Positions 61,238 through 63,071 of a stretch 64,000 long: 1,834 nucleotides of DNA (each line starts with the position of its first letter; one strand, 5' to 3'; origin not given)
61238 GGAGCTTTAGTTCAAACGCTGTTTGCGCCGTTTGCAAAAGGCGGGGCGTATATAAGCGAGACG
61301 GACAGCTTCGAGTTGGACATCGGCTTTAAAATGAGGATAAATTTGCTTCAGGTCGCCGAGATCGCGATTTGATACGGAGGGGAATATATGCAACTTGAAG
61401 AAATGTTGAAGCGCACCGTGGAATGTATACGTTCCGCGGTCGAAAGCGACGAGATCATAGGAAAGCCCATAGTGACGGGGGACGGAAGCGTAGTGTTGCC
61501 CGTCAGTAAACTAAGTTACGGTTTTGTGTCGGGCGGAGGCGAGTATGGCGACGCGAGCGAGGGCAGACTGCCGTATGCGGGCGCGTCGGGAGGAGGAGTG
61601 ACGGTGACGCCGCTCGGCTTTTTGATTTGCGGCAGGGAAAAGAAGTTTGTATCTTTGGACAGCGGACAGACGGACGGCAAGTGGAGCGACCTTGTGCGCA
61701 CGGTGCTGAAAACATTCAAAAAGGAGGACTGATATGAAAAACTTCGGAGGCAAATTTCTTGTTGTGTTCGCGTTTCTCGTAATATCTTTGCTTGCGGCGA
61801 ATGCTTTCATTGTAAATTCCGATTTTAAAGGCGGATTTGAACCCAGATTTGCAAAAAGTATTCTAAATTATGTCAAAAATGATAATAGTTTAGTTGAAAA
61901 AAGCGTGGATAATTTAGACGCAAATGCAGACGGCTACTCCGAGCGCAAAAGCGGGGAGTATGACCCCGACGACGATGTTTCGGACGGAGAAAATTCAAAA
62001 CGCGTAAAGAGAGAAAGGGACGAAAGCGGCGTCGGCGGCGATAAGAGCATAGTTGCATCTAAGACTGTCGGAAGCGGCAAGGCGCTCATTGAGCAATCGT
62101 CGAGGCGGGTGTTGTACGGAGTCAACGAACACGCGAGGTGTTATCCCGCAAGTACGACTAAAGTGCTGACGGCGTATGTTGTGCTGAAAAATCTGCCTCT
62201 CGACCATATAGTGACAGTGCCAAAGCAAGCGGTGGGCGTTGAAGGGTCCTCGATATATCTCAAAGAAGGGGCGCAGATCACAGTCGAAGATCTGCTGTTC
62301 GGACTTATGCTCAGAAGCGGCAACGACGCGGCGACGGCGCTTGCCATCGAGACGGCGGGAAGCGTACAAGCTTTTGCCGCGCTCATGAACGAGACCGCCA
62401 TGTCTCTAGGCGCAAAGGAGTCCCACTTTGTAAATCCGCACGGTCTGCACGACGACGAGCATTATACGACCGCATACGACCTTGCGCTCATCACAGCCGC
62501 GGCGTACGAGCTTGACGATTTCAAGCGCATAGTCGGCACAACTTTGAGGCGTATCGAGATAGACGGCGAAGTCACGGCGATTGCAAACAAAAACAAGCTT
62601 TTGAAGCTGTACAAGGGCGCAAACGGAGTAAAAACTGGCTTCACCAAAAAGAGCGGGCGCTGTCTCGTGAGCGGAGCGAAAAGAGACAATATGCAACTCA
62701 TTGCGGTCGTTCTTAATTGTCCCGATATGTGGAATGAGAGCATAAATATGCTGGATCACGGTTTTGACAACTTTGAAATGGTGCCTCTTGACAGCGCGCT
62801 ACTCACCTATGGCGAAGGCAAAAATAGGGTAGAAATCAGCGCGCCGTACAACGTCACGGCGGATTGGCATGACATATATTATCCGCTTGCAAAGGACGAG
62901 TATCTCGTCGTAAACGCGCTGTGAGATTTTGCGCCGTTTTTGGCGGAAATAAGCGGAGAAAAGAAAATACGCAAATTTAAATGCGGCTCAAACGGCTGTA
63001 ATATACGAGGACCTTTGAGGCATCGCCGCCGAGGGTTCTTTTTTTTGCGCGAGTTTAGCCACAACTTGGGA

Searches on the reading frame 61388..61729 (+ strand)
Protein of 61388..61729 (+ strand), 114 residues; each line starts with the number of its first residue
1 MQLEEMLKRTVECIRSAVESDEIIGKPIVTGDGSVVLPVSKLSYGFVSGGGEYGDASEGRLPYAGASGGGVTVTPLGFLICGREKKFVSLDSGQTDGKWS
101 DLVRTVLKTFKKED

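Call 42: search_protein_families(library=ncbifam, proteins=[window:61388-61729:+], max_evalue=0.001)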
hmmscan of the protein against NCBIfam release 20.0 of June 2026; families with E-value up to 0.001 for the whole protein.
window:61388-61729:+ (114 aa): 1 family
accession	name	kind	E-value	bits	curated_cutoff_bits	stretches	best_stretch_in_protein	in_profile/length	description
TIGR02874.1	spore_ytfJ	equivalog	8.5e-24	84.3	116.3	1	3-112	4-119/125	GerW family sporulation protein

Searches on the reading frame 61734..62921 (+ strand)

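Call 42: search_protein_families(library=ncbifam, proteins=[window:61734-62921:+], max_evalue=0.001)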
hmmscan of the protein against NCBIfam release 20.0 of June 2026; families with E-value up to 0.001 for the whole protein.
window:61734-62921:+ (396 aa): 7 families
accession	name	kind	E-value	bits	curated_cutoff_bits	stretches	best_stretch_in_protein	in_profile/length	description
NF008059.0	PRK10793.1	equivalog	5e-32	111.1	694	1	117-350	50-295/403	D-alanyl-D-alanine carboxypeptidase DacA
NF007445.0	PRK10001.1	equivalog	1.3e-31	109.8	765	1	116-350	42-288/400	serine-type D-Ala-D-Ala carboxypeptidase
NF008489.0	PRK11397.1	equivalog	4.7e-31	107.9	610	1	117-352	41-288/389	serine-type D-Ala-D-Ala carboxypeptidase DacD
NF000471.1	vanY_of_D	exception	5.6e-27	94.9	625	1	115-341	101-349/354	transpeptidase-like D-Ala-D-Ala carboxypeptidase VanY-D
NF008668.0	PRK11669.1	equivalog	2e-24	86.3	294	1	109-328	38-262/316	D-alanyl-D-alanine endopeptidase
NF038273.1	strep_PBP3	exception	1.9e-23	83.1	490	1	119-335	34-273/407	D-alanyl-D-alanine carboxypeptidase PBP3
NF038258.2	PBP4_Staph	exception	1.2e-21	77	500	1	122-335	49-285/366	penicillin-binding protein PBP4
